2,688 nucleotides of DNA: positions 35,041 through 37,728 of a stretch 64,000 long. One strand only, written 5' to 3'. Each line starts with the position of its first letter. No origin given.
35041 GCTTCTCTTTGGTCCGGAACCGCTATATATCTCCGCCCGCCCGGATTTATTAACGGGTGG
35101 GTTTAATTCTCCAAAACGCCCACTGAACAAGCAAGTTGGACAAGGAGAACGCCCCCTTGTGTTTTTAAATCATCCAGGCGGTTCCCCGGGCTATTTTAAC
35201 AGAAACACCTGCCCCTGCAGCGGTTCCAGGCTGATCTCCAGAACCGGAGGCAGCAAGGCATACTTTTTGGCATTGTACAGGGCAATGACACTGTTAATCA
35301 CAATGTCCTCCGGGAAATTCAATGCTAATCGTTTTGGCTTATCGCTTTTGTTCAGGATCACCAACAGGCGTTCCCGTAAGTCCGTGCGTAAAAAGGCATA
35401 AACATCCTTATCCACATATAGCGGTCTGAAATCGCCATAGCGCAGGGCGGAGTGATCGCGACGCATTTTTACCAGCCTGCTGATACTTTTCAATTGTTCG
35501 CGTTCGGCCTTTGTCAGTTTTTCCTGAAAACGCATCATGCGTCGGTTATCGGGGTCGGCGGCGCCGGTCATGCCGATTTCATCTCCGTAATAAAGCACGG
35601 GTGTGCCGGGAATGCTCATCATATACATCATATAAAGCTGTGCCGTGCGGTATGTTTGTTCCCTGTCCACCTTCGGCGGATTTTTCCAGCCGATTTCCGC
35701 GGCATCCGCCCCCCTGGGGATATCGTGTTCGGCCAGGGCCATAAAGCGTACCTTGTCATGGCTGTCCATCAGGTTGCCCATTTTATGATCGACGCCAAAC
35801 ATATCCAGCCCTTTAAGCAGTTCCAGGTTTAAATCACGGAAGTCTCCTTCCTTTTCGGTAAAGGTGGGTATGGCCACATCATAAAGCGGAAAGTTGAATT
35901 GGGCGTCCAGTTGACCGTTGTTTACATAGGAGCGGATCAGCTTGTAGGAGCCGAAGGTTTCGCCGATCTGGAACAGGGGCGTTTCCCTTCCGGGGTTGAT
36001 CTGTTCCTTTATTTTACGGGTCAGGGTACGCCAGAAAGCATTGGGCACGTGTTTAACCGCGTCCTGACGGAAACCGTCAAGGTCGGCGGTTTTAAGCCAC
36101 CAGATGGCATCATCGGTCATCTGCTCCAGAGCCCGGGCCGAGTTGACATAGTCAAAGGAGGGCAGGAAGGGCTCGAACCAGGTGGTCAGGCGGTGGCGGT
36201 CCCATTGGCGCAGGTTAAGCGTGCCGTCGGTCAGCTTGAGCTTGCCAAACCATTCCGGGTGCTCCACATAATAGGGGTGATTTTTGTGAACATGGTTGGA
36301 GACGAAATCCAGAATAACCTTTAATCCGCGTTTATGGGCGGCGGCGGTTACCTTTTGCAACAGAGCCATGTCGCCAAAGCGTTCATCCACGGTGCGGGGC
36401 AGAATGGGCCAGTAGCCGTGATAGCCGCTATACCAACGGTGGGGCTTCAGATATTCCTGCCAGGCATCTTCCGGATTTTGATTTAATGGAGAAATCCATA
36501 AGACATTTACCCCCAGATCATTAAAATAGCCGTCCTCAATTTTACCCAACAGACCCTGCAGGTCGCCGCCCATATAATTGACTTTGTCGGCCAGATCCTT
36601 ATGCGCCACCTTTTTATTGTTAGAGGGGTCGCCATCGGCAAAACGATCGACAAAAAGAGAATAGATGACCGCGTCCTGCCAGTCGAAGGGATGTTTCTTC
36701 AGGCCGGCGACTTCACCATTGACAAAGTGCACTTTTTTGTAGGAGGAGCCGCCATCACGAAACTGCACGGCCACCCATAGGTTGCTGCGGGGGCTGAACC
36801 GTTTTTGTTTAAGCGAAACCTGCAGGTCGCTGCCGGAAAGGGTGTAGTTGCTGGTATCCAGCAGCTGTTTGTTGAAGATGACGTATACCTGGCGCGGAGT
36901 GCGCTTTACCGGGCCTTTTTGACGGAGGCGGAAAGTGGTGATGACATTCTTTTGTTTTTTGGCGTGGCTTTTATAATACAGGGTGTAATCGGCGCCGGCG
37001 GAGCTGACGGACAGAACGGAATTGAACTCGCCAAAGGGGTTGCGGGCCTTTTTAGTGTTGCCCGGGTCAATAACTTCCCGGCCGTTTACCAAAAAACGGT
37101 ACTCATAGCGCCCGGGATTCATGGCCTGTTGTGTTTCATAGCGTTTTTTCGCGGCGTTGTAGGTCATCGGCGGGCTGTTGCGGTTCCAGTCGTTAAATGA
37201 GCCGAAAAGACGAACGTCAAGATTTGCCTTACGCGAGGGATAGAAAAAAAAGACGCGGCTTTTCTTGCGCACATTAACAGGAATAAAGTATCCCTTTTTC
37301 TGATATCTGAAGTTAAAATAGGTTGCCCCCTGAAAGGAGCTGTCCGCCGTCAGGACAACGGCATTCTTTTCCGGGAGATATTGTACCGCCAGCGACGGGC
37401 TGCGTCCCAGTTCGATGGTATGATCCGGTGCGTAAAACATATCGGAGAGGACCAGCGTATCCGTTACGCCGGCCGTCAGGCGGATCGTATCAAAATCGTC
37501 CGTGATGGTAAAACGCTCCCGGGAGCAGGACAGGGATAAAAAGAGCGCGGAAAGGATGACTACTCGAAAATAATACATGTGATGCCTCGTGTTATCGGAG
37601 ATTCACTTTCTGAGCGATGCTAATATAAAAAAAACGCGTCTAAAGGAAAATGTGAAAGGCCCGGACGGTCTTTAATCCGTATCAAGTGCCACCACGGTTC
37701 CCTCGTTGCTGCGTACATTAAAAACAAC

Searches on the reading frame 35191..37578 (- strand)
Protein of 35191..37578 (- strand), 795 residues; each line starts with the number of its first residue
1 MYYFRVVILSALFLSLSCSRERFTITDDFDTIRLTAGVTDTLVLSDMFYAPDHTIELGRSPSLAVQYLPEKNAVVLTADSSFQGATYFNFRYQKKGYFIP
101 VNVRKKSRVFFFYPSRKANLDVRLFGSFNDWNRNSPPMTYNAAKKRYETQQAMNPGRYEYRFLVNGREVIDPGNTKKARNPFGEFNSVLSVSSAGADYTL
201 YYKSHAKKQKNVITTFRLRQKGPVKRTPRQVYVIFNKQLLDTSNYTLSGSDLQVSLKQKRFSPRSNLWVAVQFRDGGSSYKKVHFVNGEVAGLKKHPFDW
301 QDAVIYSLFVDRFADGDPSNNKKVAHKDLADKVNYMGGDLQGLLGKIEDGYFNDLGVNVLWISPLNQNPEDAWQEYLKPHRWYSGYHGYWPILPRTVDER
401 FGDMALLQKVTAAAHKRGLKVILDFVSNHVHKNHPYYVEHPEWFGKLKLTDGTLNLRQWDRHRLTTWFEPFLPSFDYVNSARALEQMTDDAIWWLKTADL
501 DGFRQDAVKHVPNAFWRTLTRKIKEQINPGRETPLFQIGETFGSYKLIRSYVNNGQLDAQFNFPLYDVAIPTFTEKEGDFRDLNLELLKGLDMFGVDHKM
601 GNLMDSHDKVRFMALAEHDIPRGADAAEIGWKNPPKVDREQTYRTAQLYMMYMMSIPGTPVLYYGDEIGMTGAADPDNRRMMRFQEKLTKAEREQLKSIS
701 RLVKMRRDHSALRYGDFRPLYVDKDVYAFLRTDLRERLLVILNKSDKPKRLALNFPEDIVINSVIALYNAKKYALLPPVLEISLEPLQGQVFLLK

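Call 7: search_protein_families(library=ncbifam, proteins=[window:35191-37578:-], max_evalue=1e-10)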
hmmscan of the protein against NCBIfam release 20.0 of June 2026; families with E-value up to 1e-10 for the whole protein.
window:35191-37578:- (795 aa): 22 families
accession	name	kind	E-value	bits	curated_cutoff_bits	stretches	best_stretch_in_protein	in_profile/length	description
NF041090.1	Cyc-maltodext_AglB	equivalog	3.2e-39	135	540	2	646-785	308-447/470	cyclomaltodextrinase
NF008051.0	PRK10785.1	equivalog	2.7e-36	125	568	1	297-754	115-567/607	maltodextrin glucosidase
NF011083.0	PRK14510.1-2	equivalog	6.9e-34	116.6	1322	1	300-793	163-662/1186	bifunctional glycogen debranching protein GlgX/4-alpha-glucanotransferase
NF007060.0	PRK09505.2-5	equivalog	5.4e-31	107.3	790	1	294-430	185-322/690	alpha-amylase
NF007052.0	PRK09505.1-2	equivalog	6.4e-30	103.9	749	1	294-431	180-317/677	alpha-amylase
NF007051.0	PRK09505.1-1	equivalog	1.4e-29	102.6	864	1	294-430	190-326/686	alpha-amylase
NF007059.0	PRK09505.2-4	equivalog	1.5e-28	99.5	865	1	294-430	180-316/683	alpha-amylase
NF007058.0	PRK09505.2-3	equivalog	1.4e-25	89.6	897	1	291-431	198-338/742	alpha-amylase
NF007053.0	PRK09505.1-3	equivalog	1.4e-25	89.6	1269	1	294-432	182-320/687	alpha-amylase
NF007054.0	PRK09505.1-4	equivalog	5.1e-25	87.9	1385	1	296-431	182-317/676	alpha-amylase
NF007055.0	PRK09505.1-6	equivalog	8.5e-22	77.1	1458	1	296-431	181-316/675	alpha-amylase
NF007057.0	PRK09505.2-2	equivalog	6.3e-21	74.2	931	1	288-432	184-328/694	alpha-amylase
TIGR02456.1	treS_nterm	equivalog_domain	1.6e-20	73.1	678.35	0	325-439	12-110/539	maltose alpha-D-glucosyltransferase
NF041321.1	Alpha-amyl_MalA_Halo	equivalog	3.5e-20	72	875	1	296-526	252-445/666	alpha-amylase MalA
TIGR02403.1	trehalose_treC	equivalog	3.7e-19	68.8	799.05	1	328-438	14-108/544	alpha,alpha-phosphotrehalase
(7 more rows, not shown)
